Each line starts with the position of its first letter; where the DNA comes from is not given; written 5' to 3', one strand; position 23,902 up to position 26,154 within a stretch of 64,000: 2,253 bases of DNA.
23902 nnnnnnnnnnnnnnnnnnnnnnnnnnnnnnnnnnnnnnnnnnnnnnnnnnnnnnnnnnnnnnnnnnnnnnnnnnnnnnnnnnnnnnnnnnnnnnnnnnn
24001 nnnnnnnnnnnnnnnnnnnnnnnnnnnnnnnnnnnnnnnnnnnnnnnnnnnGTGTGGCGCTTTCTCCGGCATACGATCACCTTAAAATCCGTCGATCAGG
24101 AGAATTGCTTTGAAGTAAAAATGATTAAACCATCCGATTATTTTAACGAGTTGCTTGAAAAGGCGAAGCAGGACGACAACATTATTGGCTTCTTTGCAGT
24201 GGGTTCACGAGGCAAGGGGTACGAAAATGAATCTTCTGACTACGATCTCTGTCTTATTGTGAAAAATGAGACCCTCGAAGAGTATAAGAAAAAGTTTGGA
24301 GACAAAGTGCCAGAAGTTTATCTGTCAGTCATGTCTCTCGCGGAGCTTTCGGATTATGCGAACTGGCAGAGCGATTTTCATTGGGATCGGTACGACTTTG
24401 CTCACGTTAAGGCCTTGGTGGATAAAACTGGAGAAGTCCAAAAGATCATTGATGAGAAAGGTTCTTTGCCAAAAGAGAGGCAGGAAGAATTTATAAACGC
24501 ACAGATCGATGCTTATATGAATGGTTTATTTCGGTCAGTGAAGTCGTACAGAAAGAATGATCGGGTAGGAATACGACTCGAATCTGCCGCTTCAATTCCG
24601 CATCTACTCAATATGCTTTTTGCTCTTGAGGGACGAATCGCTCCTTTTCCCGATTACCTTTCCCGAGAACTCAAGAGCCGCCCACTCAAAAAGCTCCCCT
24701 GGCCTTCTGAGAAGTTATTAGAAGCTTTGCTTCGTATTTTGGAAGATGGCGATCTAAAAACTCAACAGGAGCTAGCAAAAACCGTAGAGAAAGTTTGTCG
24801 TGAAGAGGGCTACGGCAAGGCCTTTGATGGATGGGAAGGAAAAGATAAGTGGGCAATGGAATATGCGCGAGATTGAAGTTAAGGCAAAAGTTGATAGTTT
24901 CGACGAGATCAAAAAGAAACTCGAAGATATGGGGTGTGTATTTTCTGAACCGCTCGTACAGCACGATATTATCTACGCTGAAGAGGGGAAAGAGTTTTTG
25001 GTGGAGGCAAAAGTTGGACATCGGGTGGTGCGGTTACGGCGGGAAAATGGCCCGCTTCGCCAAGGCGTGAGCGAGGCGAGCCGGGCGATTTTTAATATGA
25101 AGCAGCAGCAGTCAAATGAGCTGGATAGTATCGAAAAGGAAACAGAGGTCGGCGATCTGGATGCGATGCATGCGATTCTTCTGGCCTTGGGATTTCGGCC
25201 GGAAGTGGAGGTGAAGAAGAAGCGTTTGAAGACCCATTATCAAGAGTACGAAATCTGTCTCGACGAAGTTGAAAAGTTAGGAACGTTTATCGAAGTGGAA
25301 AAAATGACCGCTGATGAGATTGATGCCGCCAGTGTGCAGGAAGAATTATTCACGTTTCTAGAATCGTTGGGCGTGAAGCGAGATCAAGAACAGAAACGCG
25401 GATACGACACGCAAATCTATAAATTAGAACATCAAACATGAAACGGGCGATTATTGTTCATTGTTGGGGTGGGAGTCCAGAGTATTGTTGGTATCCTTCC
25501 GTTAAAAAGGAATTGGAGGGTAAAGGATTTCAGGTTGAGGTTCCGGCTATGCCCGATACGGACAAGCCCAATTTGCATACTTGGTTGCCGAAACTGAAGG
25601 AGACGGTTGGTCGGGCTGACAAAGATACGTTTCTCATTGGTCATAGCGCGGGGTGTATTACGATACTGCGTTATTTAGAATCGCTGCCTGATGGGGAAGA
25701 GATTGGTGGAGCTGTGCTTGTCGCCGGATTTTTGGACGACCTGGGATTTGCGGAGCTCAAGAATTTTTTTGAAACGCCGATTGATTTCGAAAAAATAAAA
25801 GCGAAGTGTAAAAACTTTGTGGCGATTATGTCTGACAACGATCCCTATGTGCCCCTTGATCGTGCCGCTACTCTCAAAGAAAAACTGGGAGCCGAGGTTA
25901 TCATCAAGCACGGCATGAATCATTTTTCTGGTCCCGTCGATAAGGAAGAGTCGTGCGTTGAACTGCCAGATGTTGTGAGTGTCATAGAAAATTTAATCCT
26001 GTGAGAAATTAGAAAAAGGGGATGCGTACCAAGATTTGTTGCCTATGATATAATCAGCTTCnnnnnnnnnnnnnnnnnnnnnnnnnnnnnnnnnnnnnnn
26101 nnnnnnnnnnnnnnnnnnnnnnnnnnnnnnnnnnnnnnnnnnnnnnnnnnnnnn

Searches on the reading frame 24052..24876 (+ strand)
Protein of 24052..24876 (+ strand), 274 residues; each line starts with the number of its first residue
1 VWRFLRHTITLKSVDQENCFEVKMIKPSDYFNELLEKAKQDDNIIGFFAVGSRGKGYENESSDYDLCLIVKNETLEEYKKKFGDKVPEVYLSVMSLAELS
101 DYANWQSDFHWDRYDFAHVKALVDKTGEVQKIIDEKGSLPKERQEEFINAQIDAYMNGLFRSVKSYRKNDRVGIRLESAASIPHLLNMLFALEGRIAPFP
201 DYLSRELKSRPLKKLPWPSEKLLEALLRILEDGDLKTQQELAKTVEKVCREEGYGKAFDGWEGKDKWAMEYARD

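Call 62: search_protein_families(library=pfam, proteins=[window:24052-24876:+], max_evalue=0.01)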
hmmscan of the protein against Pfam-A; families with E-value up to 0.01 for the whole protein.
window:24052-24876:+ (274 aa): 3 families
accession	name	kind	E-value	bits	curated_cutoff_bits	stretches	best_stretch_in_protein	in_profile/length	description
PF18765.7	Polbeta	-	1.5e-05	25.5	26.9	1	33-78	2-48/93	Polymerase beta, Nucleotidyltransferase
PF01909.29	NTP_transf_2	-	1.9e-05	25.4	21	1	33-89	3-47/93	Nucleotidyltransferase domain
PF22600.2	MTPAP-like_central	-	0.0037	17.8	27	1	35-80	30-75/139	Poly(A) RNA polymerase, mitochondrial-like, central palm domain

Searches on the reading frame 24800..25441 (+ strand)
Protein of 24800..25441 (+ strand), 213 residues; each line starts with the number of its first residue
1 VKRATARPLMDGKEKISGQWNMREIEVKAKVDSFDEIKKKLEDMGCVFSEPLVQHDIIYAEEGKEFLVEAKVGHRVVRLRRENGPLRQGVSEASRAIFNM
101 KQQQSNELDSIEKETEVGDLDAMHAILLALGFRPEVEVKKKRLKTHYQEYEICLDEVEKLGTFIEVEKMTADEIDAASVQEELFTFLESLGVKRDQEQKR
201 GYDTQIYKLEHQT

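Call 62: search_protein_families(library=pfam, proteins=[window:24800-25441:+], max_evalue=0.01)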
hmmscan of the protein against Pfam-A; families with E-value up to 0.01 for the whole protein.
window:24800-25441:+ (213 aa): 1 family
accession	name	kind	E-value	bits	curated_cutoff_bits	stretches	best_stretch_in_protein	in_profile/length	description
PF01928.26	CYTH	-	5.1e-19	69.2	23.2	1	22-202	1-179/179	CYTH domain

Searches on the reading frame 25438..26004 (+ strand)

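Call 62: search_protein_families(library=pfam, proteins=[window:25438-26004:+], max_evalue=0.01)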
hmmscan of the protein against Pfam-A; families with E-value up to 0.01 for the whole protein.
window:25438-26004:+ (188 aa): 6 families
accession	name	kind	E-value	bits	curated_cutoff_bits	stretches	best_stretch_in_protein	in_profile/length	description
PF06821.19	Ser_hydrolase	-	2e-23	83.6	22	1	5-163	2-154/172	Serine hydrolase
PF12697.13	Abhydrolase_6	-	2.5e-05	25.5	26.3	1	5-105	2-102/217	Alpha/beta hydrolase family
PF00561.26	Abhydrolase_1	-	0.00021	21.4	25.8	0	63-139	70-146/245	alpha/beta hydrolase fold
PF12146.15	Hydrolase_4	-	0.00091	19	27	0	59-100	75-112/239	Serine aminopeptidase, S33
PF10230.15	LIDHydrolase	-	0.0018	18.5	27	0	58-102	80-123/262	Lipid-droplet associated hydrolase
PF08538.16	DUF1749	-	0.0034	17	24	0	44-98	85-143/299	Protein of unknown function (DUF1749)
